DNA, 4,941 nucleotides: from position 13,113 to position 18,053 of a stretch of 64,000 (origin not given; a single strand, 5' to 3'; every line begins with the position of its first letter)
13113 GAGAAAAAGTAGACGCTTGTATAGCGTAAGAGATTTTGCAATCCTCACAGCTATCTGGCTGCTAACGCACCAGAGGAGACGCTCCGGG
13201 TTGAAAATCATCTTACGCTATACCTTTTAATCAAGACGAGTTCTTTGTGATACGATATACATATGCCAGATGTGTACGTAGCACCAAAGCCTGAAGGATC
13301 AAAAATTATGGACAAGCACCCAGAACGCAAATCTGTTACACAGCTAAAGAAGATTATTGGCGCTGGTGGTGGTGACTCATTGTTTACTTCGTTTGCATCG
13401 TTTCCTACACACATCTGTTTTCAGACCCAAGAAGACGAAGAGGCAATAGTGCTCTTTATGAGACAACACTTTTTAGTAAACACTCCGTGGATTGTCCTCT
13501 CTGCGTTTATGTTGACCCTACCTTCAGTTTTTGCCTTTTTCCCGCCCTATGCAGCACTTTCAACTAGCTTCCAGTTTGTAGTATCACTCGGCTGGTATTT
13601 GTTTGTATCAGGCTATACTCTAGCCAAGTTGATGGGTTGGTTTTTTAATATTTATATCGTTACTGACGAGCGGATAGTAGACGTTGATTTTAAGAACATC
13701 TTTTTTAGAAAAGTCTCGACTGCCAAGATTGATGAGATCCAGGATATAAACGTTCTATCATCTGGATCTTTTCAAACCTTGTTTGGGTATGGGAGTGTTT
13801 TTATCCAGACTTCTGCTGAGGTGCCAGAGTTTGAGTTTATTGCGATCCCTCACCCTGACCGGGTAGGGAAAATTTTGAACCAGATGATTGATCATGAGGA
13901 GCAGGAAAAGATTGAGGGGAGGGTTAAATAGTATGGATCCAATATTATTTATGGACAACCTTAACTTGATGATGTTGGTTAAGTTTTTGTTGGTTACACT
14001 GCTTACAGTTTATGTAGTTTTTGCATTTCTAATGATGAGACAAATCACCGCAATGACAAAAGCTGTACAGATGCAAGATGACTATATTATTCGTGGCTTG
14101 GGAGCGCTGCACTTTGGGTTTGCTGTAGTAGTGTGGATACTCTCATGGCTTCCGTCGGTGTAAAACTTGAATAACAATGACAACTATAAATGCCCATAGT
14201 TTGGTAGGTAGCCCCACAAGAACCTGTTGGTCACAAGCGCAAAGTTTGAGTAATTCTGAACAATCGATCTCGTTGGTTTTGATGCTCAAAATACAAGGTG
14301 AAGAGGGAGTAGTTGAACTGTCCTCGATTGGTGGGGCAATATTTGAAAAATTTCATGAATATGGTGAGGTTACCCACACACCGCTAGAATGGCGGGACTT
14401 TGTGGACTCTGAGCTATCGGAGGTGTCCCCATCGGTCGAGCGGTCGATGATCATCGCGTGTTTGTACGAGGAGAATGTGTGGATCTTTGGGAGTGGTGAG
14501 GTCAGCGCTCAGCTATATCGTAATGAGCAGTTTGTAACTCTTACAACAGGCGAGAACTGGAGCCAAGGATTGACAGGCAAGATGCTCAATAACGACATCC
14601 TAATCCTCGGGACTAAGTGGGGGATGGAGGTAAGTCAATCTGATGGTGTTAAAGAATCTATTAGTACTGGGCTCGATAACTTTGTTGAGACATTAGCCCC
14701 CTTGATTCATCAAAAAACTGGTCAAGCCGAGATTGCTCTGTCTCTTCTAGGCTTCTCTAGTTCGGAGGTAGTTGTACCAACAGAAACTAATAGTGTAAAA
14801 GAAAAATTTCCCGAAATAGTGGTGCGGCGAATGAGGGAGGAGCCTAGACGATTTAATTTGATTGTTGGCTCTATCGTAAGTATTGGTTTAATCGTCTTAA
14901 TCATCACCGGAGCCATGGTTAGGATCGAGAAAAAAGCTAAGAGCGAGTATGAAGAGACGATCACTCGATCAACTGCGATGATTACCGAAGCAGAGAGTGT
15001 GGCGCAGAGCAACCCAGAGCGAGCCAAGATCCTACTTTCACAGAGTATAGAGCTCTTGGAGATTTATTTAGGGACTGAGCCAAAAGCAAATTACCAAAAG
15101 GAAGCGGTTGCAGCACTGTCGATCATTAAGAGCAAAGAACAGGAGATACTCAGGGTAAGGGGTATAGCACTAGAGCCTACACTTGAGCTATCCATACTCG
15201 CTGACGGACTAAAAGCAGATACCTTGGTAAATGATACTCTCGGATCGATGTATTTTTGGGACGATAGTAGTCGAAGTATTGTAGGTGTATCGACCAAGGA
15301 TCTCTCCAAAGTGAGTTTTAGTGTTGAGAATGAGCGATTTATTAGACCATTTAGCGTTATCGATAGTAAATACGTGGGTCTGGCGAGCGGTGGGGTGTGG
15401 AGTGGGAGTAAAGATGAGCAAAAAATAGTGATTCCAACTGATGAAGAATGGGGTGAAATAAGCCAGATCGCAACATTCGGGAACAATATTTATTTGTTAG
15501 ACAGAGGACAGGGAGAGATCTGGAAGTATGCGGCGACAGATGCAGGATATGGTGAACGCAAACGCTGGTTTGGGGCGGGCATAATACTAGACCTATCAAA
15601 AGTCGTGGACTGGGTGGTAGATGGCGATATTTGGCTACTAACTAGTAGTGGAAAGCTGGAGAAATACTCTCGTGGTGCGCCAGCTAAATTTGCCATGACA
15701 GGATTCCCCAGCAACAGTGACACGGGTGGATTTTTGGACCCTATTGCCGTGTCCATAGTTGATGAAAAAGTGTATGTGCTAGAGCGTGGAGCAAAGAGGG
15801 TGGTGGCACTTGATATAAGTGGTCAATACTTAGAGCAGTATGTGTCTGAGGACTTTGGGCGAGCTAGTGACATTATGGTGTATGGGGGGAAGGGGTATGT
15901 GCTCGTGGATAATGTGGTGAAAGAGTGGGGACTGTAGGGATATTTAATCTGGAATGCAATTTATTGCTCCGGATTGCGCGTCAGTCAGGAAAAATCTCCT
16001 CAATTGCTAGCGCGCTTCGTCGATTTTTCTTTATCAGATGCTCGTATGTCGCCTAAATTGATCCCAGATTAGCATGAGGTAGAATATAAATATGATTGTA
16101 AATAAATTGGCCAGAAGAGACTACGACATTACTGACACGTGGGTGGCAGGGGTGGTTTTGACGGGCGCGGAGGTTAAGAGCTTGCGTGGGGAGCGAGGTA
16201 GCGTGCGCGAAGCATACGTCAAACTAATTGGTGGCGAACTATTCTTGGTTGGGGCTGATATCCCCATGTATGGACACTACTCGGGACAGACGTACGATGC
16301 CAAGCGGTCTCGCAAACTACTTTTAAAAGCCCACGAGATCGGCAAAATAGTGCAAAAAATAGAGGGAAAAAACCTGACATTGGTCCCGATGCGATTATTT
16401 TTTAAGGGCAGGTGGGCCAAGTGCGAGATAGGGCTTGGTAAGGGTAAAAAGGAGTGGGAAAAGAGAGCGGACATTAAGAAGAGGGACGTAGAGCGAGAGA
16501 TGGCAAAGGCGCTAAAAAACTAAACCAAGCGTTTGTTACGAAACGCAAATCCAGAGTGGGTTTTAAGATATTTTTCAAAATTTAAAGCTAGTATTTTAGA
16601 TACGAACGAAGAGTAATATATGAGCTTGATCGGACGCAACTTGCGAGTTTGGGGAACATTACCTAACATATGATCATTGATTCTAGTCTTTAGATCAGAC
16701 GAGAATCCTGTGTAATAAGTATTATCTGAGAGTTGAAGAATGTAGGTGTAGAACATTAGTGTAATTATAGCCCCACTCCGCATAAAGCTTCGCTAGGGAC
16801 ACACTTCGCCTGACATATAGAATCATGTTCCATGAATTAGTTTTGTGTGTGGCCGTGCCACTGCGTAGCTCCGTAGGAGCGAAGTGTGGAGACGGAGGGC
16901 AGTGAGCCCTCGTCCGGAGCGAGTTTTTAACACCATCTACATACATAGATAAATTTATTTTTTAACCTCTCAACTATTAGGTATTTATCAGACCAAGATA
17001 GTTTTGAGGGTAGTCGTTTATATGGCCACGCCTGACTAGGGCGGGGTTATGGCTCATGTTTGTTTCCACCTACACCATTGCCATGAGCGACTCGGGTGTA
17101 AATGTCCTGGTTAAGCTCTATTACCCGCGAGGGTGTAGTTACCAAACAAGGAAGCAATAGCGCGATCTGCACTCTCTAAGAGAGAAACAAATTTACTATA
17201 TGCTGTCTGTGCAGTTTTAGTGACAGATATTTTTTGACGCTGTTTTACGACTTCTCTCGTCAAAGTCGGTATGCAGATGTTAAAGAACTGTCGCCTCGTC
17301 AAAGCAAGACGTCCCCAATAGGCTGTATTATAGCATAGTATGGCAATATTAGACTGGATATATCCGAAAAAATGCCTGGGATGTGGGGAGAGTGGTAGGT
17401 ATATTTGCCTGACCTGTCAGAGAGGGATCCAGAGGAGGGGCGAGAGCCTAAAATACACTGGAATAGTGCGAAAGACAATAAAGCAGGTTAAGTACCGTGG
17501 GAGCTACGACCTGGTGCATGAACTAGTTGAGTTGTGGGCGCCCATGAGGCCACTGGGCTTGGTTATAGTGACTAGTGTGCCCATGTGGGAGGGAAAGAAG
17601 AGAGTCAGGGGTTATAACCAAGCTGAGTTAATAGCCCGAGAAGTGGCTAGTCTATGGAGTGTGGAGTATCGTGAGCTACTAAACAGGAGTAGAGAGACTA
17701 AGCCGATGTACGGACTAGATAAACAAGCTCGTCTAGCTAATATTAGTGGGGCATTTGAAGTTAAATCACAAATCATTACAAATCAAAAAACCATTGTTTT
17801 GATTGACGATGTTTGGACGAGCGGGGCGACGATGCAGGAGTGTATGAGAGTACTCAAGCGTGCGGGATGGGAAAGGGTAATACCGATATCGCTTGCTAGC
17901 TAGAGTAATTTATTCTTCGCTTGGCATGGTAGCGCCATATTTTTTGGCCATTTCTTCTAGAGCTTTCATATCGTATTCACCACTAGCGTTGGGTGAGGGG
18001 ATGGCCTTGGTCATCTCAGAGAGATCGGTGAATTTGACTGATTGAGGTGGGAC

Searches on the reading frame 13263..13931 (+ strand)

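Call 33: search_protein_families(library=pfam, proteins=[window:13263-13931:+], max_evalue=0.01)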
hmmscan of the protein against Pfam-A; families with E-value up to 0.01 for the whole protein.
window:13263-13931:+ (222 aa): 1 family
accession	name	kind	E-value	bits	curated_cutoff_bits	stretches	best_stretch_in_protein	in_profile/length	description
PF03703.20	bPH_2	-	4.7e-05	24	22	1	127-201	2-74/78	Bacterial PH domain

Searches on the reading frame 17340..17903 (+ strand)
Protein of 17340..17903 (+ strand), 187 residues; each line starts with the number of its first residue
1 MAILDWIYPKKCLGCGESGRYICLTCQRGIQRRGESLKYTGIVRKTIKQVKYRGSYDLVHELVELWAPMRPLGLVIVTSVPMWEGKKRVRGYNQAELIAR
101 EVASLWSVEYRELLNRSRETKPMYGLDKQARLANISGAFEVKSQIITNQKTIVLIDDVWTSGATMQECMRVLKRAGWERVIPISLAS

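Call 34: search_protein_families(library=pfam, proteins=[window:17340-17903:+], max_evalue=0.01)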
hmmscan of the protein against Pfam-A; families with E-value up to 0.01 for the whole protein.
window:17340-17903:+ (187 aa): 3 families
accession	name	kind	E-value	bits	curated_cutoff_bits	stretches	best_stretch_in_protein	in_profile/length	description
PF00156.33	Pribosyltran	-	7.9e-07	29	26.3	1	107-183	52-121/158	Phosphoribosyl transferase domain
PF18912.6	DZR_2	-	6.8e-06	26.3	27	1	3-33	1-34/56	Double zinc ribbon domain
PF15609.12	PRTase_2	-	0.0097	15.9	28.8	0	141-175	111-145/188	Phosphoribosyl transferase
